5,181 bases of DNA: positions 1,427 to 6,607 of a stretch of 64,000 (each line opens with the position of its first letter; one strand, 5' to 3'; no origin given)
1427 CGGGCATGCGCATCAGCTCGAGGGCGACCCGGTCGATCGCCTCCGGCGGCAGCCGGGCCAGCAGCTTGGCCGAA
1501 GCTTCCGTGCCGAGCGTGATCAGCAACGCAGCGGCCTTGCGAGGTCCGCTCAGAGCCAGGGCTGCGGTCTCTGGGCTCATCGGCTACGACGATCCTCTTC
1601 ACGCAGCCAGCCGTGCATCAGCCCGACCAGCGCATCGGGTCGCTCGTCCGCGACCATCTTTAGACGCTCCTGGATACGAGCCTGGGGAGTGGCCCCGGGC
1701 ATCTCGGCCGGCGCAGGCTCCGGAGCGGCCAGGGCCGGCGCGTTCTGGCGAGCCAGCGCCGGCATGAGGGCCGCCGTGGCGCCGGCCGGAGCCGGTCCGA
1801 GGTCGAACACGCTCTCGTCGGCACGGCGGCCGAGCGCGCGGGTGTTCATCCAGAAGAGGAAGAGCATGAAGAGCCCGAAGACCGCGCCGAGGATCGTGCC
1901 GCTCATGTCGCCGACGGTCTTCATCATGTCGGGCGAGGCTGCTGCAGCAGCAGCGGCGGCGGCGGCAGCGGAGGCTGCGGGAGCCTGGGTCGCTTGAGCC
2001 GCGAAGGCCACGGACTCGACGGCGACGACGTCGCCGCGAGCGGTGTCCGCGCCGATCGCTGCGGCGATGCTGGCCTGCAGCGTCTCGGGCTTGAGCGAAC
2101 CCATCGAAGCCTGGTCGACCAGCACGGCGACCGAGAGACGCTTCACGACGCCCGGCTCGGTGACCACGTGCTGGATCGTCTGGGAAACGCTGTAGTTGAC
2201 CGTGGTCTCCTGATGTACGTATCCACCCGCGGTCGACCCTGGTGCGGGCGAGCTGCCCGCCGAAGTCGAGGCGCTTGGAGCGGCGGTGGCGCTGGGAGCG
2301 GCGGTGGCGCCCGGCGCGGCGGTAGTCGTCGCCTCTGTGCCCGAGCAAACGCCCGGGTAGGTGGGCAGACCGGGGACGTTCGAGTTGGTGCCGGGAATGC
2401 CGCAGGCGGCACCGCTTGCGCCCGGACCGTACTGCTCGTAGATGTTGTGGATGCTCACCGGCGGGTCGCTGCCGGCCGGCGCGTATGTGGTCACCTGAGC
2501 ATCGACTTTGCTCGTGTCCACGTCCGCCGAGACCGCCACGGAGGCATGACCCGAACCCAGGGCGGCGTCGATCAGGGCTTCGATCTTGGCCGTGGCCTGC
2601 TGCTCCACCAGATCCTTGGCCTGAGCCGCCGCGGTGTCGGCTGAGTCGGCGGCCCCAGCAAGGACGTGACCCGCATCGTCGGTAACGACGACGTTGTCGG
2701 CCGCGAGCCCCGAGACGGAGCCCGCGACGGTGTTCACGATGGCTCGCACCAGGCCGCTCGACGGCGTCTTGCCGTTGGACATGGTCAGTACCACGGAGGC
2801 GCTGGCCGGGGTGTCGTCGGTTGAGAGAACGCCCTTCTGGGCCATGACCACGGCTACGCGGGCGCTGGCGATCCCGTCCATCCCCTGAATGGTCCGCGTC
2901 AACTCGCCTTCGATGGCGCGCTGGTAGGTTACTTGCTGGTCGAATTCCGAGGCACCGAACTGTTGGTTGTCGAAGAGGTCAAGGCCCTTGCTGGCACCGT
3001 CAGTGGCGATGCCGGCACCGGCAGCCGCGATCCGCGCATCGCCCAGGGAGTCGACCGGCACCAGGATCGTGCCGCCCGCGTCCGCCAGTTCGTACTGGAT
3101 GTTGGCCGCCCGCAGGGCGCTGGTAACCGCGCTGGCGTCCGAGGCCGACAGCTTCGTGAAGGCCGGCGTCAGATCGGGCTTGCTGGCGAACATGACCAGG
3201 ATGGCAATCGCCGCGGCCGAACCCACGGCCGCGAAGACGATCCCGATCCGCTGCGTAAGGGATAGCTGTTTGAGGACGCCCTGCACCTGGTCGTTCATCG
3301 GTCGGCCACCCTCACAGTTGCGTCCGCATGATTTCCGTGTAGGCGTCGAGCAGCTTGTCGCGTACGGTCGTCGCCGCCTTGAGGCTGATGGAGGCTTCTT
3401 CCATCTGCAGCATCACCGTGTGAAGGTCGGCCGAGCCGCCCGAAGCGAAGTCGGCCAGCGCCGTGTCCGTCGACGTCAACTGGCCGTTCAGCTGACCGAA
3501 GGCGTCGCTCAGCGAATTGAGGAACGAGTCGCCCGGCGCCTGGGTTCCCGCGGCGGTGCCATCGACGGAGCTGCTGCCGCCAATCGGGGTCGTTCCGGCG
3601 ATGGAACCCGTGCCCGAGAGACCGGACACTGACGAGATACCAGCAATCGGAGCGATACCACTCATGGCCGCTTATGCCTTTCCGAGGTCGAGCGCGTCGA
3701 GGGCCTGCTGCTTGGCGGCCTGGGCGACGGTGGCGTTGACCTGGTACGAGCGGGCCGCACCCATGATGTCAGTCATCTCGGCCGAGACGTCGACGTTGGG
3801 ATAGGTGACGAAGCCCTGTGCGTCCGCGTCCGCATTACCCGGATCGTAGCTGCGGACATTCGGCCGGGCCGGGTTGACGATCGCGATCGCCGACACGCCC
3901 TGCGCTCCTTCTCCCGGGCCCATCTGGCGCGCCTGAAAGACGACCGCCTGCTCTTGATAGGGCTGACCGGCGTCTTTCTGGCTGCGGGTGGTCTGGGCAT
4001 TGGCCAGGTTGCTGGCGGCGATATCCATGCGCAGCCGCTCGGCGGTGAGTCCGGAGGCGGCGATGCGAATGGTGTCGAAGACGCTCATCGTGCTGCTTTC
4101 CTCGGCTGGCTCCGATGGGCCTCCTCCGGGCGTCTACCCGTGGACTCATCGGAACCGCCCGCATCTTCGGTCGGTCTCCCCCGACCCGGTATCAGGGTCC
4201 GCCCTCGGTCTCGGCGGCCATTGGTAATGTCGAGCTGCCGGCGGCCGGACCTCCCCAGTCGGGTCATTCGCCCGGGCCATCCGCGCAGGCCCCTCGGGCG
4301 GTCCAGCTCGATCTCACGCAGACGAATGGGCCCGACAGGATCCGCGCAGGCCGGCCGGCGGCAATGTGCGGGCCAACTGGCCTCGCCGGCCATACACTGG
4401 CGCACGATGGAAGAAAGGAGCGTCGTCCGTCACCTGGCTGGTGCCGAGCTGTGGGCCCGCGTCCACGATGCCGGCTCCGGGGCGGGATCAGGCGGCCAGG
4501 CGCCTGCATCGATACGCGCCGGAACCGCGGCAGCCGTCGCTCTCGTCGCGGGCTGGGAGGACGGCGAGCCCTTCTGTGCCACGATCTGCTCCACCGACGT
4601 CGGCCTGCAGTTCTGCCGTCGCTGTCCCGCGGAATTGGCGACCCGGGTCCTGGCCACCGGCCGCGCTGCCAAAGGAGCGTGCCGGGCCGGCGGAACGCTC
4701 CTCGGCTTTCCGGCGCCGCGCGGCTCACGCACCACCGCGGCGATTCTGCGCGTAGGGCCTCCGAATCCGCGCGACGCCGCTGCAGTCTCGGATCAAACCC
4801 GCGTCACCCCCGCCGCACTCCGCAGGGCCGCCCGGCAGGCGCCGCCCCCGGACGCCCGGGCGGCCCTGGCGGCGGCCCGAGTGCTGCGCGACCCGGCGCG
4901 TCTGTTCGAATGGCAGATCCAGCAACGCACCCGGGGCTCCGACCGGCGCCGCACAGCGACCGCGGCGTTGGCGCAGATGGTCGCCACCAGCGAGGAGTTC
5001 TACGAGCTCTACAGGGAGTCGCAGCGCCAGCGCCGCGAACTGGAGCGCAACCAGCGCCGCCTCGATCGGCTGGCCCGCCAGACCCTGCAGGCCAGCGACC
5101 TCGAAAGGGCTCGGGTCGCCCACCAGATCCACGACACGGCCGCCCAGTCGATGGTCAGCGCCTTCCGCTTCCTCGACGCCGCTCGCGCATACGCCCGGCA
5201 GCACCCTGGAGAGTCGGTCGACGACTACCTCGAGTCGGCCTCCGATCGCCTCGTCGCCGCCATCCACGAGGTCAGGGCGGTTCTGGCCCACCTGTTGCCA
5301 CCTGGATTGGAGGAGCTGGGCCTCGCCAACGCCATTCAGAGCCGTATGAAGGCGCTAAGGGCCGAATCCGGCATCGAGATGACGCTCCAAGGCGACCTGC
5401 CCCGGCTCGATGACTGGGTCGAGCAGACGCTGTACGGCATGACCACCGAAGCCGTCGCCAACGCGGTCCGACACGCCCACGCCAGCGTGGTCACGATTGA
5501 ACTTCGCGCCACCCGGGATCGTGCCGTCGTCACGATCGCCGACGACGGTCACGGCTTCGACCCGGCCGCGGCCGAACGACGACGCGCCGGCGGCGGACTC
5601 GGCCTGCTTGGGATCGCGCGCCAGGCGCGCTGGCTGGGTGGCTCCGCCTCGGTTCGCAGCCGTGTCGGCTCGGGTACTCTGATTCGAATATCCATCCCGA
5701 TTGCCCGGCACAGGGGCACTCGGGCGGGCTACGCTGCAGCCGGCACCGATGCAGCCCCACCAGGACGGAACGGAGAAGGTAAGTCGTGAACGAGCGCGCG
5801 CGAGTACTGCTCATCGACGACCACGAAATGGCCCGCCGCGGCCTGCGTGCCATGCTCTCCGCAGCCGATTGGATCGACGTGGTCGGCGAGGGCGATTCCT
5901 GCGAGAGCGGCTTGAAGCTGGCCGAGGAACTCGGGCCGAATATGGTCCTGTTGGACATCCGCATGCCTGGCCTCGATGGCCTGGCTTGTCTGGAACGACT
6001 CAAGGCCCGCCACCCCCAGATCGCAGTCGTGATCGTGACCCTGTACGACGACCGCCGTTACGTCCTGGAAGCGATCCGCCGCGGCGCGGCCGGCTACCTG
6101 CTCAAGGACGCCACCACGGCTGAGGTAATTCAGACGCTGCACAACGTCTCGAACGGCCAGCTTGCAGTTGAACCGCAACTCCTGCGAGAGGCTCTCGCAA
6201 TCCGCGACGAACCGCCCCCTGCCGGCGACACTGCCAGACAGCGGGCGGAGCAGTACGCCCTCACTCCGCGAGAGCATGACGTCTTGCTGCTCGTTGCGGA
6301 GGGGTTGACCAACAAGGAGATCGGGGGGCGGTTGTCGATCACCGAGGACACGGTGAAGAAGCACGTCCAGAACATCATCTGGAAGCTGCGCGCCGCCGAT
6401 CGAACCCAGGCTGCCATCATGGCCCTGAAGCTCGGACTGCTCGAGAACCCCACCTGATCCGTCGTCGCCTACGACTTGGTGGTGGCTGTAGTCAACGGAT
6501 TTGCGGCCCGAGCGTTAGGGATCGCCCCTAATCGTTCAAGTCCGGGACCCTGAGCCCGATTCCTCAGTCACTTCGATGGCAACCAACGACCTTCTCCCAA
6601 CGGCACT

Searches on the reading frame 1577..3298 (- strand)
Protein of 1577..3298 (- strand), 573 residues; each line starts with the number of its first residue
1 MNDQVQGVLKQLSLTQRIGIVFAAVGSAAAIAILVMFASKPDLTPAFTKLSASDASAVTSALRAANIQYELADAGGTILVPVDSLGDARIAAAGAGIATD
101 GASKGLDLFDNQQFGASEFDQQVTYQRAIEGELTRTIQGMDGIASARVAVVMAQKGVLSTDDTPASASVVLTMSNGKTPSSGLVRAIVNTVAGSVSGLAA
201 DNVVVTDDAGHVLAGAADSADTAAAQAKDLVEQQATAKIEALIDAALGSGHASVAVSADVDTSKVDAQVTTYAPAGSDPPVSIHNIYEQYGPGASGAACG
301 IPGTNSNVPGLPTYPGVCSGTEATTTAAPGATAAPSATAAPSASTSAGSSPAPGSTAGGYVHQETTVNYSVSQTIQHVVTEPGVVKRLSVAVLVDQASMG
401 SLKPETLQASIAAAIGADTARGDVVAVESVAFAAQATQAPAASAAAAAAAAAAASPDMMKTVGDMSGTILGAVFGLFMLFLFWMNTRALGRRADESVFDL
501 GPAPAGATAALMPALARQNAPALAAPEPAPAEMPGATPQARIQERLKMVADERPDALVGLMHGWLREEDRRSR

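Call 56: search_protein_families(library=pfam, proteins=[window:1577-3298:-], max_evalue=0.00001)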
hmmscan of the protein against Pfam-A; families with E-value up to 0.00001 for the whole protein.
window:1577-3298:- (573 aa): 2 families
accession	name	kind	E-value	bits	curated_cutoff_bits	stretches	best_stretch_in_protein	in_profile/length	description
PF01514.23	YscJ_FliF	-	8.9e-54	182.5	24.4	1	39-214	2-178/179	Secretory protein of YscJ/FliF family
PF08345.17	YscJ_FliF_C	-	9.2e-29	101.2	23.8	1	245-432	3-147/147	Flagellar M-ring protein C-terminal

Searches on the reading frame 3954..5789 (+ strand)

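Call 56: search_protein_families(library=pfam, proteins=[window:3954-5789:+], max_evalue=0.00001)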
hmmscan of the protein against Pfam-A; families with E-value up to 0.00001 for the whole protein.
window:3954-5789:+ (611 aa): 3 families
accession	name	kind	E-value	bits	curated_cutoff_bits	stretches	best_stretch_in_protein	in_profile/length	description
PF02518.31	HATPase_c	-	3.4e-14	53.7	26.4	1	490-584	3-110/111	Histidine kinase-, DNA gyrase B-, and HSP90-like ATPase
PF13581.12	HATPase_c_2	-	5.7e-09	36.5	27.4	1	498-556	37-107/127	Histidine kinase-like ATPase domain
PF07730.19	HisKA_3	-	1.2e-08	35.8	24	1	384-451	1-67/68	Histidine kinase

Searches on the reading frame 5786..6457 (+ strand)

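Call 56: search_protein_families(library=pfam, proteins=[window:5786-6457:+], max_evalue=0.00001)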
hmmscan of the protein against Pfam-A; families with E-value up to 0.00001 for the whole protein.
window:5786-6457:+ (223 aa): 4 families
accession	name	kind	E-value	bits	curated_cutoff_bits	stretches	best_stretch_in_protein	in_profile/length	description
PF00072.30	Response_reg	-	2.7e-25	89.1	30.2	1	7-118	1-110/111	Response regulator receiver domain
PF00196.25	GerE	-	2.6e-18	65.8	23.5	1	158-213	2-57/57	Bacterial regulatory proteins, luxR family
PF08281.18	Sigma70_r4_2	-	2.9e-07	30.5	25.7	1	159-198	11-51/54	Sigma-70, region 4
PF04545.22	Sigma70_r4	-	4.9e-06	26.4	24.1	0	159-202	5-49/50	Sigma-70, region 4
